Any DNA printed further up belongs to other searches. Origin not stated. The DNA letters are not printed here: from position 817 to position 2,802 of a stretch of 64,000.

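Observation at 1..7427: Cobalamin island with a duplicated riboswitch-like leader; one copy controls an uncharacterised acidic 561-aa protein operon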

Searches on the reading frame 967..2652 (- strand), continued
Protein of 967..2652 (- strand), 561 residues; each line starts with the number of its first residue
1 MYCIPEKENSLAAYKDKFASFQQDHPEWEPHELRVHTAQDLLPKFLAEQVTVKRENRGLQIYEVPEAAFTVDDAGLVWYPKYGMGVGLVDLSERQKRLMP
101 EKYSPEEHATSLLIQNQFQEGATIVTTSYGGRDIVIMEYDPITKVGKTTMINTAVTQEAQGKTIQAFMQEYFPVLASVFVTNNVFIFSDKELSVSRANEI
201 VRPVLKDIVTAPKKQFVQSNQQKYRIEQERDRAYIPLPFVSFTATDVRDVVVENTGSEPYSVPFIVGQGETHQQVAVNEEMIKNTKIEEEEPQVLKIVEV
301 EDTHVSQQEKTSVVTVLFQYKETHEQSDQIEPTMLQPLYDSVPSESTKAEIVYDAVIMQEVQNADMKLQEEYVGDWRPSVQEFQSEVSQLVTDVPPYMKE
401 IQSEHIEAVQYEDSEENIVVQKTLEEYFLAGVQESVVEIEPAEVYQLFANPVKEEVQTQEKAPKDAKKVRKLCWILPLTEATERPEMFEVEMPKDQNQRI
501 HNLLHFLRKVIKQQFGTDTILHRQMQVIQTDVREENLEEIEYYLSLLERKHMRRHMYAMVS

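Call 76: fold_search(model_id=the predicted structure, library=pdb)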
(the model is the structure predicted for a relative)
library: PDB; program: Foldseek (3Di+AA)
matches with E <= 10: 628; with E <= 0.001: 0
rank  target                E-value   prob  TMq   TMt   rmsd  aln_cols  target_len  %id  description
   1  2d02                  1.1e-01  0.28  0.09  0.28  10.0       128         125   14  R52Q Mutant of Photoactive Yellow Protein, P65 Form (released 2006-04-04)
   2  8rjf_A                1.3e-01  0.33  0.11  0.14  12.5       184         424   13  TadA/CpaF with ADP (released 2024-08-14)
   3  3ub7_A                1.4e-01  0.25  0.11  0.27  13.4       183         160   11  Periplasmic portion of the Helicobacter pylori chemoreceptor TlpB with acetamide bound (released 2012-06-27)
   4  7z2e_B                1.6e-01  0.11  0.08  0.10  15.1       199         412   16  Cryo-EM structure of NNRTI resistant M184I/E138K mutant HIV-1 reverse transcriptase with a DNA aptamer in complex with (released 2022-07-20)
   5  3ub6_A                1.7e-01  0.20  0.10  0.25  13.8       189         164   14  Periplasmic portion of the Helicobacter pylori chemoreceptor TlpB with urea bound (released 2012-06-27)
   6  1mzu_A                2.4e-01  0.25  0.10  0.33   7.9       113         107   12  Crystal Structure of the Photoactive Yellow Protein Domain from the Sensor Histidine Kinase Ppr from Rhodospirillum ce (released 2003-02-25)
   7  7w0w_A                2.4e-01  0.16  0.10  0.29  13.9       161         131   14  The novel membrane-proximal sensing mechanism in a broad-ligand binding chemoreceptor McpA of Bacillus velezensis (released 2022-07-06)
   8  7spx                  2.5e-01  0.25  0.10  0.33   9.0       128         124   15  Crystal structure of photoactive yellow protein (PYP); F28oCNF construct (released 2022-05-11)
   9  3ub8_B                2.5e-01  0.15  0.10  0.24  13.4       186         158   12  Periplasmic portion of the Helicobacter pylori chemoreceptor TlpB with formamide bound (released 2012-06-27)
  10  8e02                  2.5e-01  0.14  0.09  0.25  10.1       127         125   16  Crystal structure of photoactive yellow protein (PYP); F96oCNF T103V construct (released 2022-08-24)
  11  3ub9_B                2.7e-01  0.16  0.11  0.26  13.6       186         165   14  Periplasmic portion of the Helicobacter pylori chemoreceptor TlpB with hydroxyurea bound (released 2012-06-27)
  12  8dzu                  2.8e-01  0.23  0.10  0.32   9.2       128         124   15  Crystal structure of photoactive yellow protein (PYP); F96oCNF M100H construct (released 2022-08-24)
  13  3m8q_B                3.0e-01  0.06  0.08  0.10  16.2       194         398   11  HIV-1 RT with AMINOPYRIMIDINE NNRTI (released 2010-05-19)
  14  3ub7_B                3.3e-01  0.14  0.10  0.24  13.4       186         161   12  Periplasmic portion of the Helicobacter pylori chemoreceptor TlpB with acetamide bound (released 2012-06-27)
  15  8dzx                  3.7e-01  0.18  0.09  0.27   7.8       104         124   16  Crystal structure of photoactive yellow protein (PYP); F96oCNF M100K construct (released 2022-08-24)
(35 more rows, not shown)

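Call 78: search_solved_structures(query=A4, max_evalue=1)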
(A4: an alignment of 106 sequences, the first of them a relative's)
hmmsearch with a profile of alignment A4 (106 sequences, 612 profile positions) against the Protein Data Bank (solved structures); distinct sequences matched with E-value up to 1: 5.
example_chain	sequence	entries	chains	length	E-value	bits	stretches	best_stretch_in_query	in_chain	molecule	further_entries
5iln_A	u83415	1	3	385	0.15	13.9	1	196-265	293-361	Aspartate carbamoyltransferase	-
5ilq_A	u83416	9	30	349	0.17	13.8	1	196-266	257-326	Aspartate carbamoyltransferase | Aspartate transcarbamoylase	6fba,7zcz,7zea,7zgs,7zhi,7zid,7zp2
6hl7_A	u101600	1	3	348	0.2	13.5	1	196-263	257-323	Aspartate transcarbamoylase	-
9ijj_A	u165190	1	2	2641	0.26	13.1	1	370-470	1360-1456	Cilia and flagella associated protein 46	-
28op_K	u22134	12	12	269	0.46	12.3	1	327-504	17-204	Centromere protein K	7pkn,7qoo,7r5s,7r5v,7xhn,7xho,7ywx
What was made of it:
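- On Any described protein family, for X: The profile against PDB sequences gives a best E of 0.15 (call 78).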

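Call 79: search_solved_structures(query=L002:10129-12477:+, max_evalue=0.01)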
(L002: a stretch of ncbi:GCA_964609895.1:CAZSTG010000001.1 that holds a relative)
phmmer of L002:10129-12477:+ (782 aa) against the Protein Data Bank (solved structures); distinct sequences matched with E-value up to 0.01: 3.
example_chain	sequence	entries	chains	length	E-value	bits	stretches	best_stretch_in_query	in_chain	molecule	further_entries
1gl6_A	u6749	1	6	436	9.3e-07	30.8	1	373-421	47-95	ATPASE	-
1e9r_A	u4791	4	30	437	9.3e-07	30.8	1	373-421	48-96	CONJUGAL TRANSFER PROTEIN TRWB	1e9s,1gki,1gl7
6sz9_A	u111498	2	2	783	0.00012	23.8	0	357-418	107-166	IcmO (DotL)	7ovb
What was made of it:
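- On Type IV coupling protein (VirD4/TrwB/TraD) for Z: TrwB 1e9r 9.3e-7 (call 79).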

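Call 80: search_protein_families(library=padloc, proteins=[window:967-2652:-, L002:10129-12477:+, L002:12538-13935:+], max_evalue=0.01)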
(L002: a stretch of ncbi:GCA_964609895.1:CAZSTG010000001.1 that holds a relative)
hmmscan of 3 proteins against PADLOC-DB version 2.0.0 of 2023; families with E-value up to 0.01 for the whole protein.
window:967-2652:- (561 aa): 0 families

L002:10129-12477:+ (782 aa): 5 families
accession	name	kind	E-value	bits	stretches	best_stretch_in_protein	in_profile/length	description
PDLC04140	mad8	-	3.9e-18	64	1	368-691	18-253/314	mads_8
PDLC04103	HerA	-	2.9e-07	27.2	1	379-417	173-211/579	-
PDLC04105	HerA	-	5.5e-06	23.2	1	378-417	166-206/576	-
PDLC01055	HerA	-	2.4e-05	21.3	1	370-412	149-191/532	Type III coevolved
PDLC04470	PDC-M16A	-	0.0046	13.1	1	376-418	230-272/895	-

L002:12538-13935:+ (465 aa): 0 families

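Call 86: find_encoding_contigs(protein=P0088, flank=6000, max_places=3)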
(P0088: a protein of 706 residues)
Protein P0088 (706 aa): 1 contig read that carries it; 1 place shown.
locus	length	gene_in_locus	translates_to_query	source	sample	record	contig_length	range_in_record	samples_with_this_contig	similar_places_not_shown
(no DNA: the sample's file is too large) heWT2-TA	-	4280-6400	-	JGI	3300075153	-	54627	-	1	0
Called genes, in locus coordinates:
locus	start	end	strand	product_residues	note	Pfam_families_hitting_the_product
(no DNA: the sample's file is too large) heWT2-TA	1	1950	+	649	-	?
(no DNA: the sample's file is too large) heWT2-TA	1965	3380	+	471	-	-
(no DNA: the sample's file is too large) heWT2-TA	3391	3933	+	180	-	PF01923:Cob_adeno_trans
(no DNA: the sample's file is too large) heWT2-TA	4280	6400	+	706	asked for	-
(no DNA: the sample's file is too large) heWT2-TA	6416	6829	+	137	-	-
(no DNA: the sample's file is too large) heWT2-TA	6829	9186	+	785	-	PF26449:DUF8128, PF01935:DUF87 (faint), PF10412:TrwB_AAD_bind (weak), PF12696:TraG-D_C (faint)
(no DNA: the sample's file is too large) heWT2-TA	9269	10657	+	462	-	-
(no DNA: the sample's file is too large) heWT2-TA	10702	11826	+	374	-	PF01820:Dala_Dala_lig_N, PF02222:ATP-grasp (weak), PF07478:Dala_Dala_lig_C, PF02786:CPSase_L_D2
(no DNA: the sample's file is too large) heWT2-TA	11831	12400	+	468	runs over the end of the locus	PF08245:Mur_ligase_M, PF02875:Mur_ligase_C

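Call 87: find_encoding_contigs(protein=P0111, flank=6000, max_places=3)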
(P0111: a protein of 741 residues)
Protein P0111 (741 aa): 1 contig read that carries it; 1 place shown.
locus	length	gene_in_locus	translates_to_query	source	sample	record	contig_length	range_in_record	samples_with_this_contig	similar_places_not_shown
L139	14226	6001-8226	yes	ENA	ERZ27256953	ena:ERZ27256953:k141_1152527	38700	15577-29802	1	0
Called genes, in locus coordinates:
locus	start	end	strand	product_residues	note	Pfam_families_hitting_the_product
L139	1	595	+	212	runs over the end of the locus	PF13238:AAA_18, PF13189:Cytidylate_kin2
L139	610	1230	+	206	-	PF01966:HD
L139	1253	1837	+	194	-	PF18915:DUF5667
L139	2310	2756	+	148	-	PF22811:Zn_ribbon_NrdR, PF03477:ATP-cone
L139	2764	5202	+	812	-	PF00317:Ribonuc_red_lgN, PF02867:Ribonuc_red_lgC, PF12637:TSCPD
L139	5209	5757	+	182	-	PF01923:Cob_adeno_trans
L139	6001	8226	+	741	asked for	-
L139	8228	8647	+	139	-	-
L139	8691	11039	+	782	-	PF26449:DUF8128, PF02534:T4SS-DNA_transf (faint), PF10412:TrwB_AAD_bind (faint), PF12696:TraG-D_C (faint)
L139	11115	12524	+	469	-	-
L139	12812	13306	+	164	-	PF00293:NUDIX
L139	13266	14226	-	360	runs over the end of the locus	PF00814:TsaD, PF22521:HypF_C_2 (weak)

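Call 103: search_protein_families(library=pfam, alignment_id=A8, max_evalue=0.001)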
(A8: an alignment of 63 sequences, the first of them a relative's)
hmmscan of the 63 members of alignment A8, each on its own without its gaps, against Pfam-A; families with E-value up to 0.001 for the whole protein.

A. member 1, P0031 (715 aa): 0 families

B. families by the number of members that match (of 63 scanned): 1 family
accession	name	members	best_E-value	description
PF14886.12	FAM183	1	0.00068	FAM183A and FAM183B related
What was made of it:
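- On Any described protein family, for X: 63 remote members have no Pfam domain (call 103).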

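Call 113: search_dna_similar(query=window:967-2652:-, collection=plasmids, mode=protein, max_evalue=0.001, max_rows=5)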
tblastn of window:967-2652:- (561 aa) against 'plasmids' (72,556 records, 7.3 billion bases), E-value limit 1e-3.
No match.

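Call 114: search_dna_similar(query=window:967-2652:-, collection=phages, mode=protein, max_evalue=0.001, max_rows=5)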
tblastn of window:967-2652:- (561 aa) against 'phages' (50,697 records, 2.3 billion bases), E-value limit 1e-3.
No match.
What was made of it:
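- Synteny is constant between core genes, and tblastn finds no X homologue in plasmid or phage collections (calls 113, 114).
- Tried and rejected: Synteny between core genes is conserved across divergent lineages, and X has no tblastn match in plasmid or phage collections (calls 113, 114).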
